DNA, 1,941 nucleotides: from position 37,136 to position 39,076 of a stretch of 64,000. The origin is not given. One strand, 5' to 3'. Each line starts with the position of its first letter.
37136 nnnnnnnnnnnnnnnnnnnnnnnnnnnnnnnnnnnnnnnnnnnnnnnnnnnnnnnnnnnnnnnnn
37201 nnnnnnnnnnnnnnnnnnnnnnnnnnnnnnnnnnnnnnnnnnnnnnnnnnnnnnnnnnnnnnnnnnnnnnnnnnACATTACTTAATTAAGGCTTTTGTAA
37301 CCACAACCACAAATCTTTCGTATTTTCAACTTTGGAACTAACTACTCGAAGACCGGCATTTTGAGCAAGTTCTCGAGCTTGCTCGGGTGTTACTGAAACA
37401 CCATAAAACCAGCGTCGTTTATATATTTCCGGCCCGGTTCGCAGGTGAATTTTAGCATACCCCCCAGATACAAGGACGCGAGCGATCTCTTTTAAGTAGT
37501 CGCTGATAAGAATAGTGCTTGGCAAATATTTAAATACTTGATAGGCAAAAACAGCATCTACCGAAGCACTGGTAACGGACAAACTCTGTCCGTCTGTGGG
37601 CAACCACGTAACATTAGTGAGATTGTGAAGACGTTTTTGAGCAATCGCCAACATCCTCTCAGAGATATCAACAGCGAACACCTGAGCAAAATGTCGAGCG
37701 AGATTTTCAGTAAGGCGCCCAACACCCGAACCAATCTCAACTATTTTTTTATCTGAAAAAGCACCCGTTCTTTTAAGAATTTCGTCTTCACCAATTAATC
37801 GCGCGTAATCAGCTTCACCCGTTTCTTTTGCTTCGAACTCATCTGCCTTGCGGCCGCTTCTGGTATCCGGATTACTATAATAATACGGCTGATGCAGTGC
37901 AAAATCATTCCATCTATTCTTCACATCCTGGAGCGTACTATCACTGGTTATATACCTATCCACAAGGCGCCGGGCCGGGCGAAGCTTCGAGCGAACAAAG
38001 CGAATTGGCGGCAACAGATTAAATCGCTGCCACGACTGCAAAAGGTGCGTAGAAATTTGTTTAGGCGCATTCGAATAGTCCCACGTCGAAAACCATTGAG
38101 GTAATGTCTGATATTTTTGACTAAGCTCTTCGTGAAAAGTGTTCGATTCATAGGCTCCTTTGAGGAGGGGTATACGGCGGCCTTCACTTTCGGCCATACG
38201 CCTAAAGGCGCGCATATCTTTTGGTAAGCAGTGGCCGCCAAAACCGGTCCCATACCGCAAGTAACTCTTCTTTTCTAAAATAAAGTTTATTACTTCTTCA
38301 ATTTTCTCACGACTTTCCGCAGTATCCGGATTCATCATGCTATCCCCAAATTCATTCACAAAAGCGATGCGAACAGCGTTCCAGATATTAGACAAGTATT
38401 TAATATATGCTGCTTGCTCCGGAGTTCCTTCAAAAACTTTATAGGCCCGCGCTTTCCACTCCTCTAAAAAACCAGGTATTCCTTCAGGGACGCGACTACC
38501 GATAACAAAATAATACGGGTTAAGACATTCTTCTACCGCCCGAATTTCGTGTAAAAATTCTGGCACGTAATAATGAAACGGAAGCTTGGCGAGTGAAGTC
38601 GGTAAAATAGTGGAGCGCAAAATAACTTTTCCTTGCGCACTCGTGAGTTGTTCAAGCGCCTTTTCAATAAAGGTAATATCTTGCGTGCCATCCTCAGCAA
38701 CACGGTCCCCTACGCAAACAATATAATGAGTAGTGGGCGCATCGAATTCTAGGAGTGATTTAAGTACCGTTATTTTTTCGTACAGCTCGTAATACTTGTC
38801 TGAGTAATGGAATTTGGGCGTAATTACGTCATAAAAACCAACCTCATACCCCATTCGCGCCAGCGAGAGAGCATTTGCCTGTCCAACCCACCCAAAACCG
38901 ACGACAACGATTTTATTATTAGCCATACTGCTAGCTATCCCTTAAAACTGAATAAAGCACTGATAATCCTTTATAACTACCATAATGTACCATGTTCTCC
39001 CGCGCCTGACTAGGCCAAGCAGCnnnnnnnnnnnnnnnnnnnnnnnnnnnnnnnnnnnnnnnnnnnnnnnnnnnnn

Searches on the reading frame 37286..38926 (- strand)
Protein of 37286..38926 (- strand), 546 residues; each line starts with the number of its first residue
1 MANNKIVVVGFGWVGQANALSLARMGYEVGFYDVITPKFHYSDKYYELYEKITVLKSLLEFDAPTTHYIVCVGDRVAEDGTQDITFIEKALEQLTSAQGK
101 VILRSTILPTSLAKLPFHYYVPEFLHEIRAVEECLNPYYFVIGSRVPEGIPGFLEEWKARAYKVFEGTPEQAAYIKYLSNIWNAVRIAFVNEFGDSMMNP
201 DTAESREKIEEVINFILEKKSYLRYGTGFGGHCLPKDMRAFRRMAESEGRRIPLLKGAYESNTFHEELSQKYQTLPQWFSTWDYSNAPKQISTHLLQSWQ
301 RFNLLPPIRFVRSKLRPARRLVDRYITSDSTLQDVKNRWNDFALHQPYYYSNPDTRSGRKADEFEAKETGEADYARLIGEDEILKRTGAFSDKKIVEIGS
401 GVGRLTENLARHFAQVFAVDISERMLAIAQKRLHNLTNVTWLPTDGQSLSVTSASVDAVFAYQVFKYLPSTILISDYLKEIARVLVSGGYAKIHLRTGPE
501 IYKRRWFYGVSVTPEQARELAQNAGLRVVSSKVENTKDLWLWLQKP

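Call 3: search_protein_families(library=pfam, proteins=[window:37286-38926:-])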
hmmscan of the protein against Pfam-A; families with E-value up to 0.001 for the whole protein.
window:37286-38926:- (546 aa): 13 families
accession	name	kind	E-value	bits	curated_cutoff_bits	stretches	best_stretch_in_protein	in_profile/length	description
PF08241.18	Methyltransf_11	-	3.9e-19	69.5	21.2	1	396-491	1-93/95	Methyltransferase domain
PF13649.12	Methyltransf_25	-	1.1e-18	68.1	27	1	395-489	1-97/97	Methyltransferase domain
PF00984.24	UDPG_MGDP_dh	-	1.3e-15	57.7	25.4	1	171-263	2-93/94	UDP-glucose/GDP-mannose dehydrogenase family, central domain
PF08242.18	Methyltransf_12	-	4.3e-13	50.3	30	1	396-490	1-97/98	Methyltransferase domain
PF13847.12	Methyltransf_31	-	7.6e-10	39.1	27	1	391-491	3-107/145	Methyltransferase domain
PF00398.26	RrnaAD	-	2.9e-09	36.9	24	1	382-479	21-121/263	Ribosomal RNA adenine dimethylase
PF13489.12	Methyltransf_23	-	2.2e-08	34.4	27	1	384-529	13-162/164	Methyltransferase domain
PF03721.20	UDPG_MGDP_dh_N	-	1.1e-07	32.1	27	1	5-145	2-176/187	UDP-glucose/GDP-mannose dehydrogenase family, NAD binding domain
PF01209.24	Ubie_methyltran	-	4.6e-07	29.9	20.1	1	382-491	38-149/233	ubiE/COQ5 methyltransferase family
PF05401.17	NodS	-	6.4e-07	29.8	24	1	393-489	45-140/201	Nodulation protein S (NodS)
PF05219.18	DREV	-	7.3e-06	25.7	26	1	386-447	89-151/265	DREV methyltransferase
PF05891.18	Methyltransf_PK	-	0.00027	21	27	1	388-489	52-155/218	AdoMet dependent proline di-methyltransferase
PF10017.15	Methyltransf_33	-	0.00043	19.9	23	0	381-442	54-118/304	Histidine-specific methyltransferase, SAM-dependent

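Call 4: search_protein_families(library=ncbifam, proteins=[window:37286-38926:-])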
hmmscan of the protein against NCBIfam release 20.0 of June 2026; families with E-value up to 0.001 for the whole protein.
window:37286-38926:- (546 aa): 35 families (the best 25 are shown)
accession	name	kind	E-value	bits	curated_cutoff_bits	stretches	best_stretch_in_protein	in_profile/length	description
TIGR03026.1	NDP-sugDHase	subfamily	5.9e-31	107.6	189.8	1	5-265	2-296/413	nucleotide sugar dehydrogenase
NF041297.1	UDPGDh_AglM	equivalog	3.5e-17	62.4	670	1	121-262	153-297/429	UDP-glucose 6-dehydrogenase AglM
NF047673.2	TeichurnBiosyTuaD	equivalog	3.3e-15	56.2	700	1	103-263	131-291/439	UDP-glucose 6-dehydrogenase TuaD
NF043040.1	corrin_prot_MT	hypoth_equivalog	3.3e-14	52.8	180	1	383-513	34-167/216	corrinoid protein-associated methyltransferase CpaM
TIGR02072.1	BioC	equivalog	5e-12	46.1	184.95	1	383-491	26-130/244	malonyl-ACP O-methyltransferase BioC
TIGR01934.1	MenG_MenH_UbiE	subfamily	1.1e-11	44.4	158.35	1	382-499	30-147/223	ubiquinone/menaquinone biosynthesis methyltransferase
NF001244.0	PRK00216.1-5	equivalog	8.8e-11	41.5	216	1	383-522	40-185/236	bifunctional demethylmenaquinone methyltransferase/2-methoxy-6-polyprenyl-1,4-benzoquinol methylase UbiE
TIGR02021.1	BchM-ChlM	equivalog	2.1e-09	37.1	158.9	1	385-470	49-133/218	magnesium protoporphyrin IX methyltransferase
NF045667.1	MTase_DVU1556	equivalog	1.5e-08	34.4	155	1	382-490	13-116/213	DVU_1556 family methyltransferase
NF040825.1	UDPMaNacDH_Arch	equivalog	1.8e-08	33.7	750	0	163-241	191-266/418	UDP-N-acetyl-D-mannosamine dehydrogenase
NF011631.0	PRK15057.1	equivalog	2.3e-08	33.6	757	1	120-240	138-260/388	UDP-glucose 6-dehydrogenase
NF041650.1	nod_mtase_NodS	equivalog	2.5e-08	33.8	300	1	394-489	41-135/190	nodulation methyltransferase NodS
NF000499.2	Erm23S_rRNA_broad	equivalog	2.9e-08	33.4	212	1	382-445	14-77/244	23S ribosomal RNA methyltransferase Erm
TIGR00755.1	ksgA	equivalog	5e-08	32.6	171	1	382-463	20-97/256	16S rRNA (adenine(1518)-N(6)/adenine(1519)-N(6))-dimethyltransferase RsmA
TIGR04345.1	ovoA_Cterm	equivalog_domain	5.2e-08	32.7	170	1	383-431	33-81/242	putative 4-mercaptohistidine N1-methyltransferase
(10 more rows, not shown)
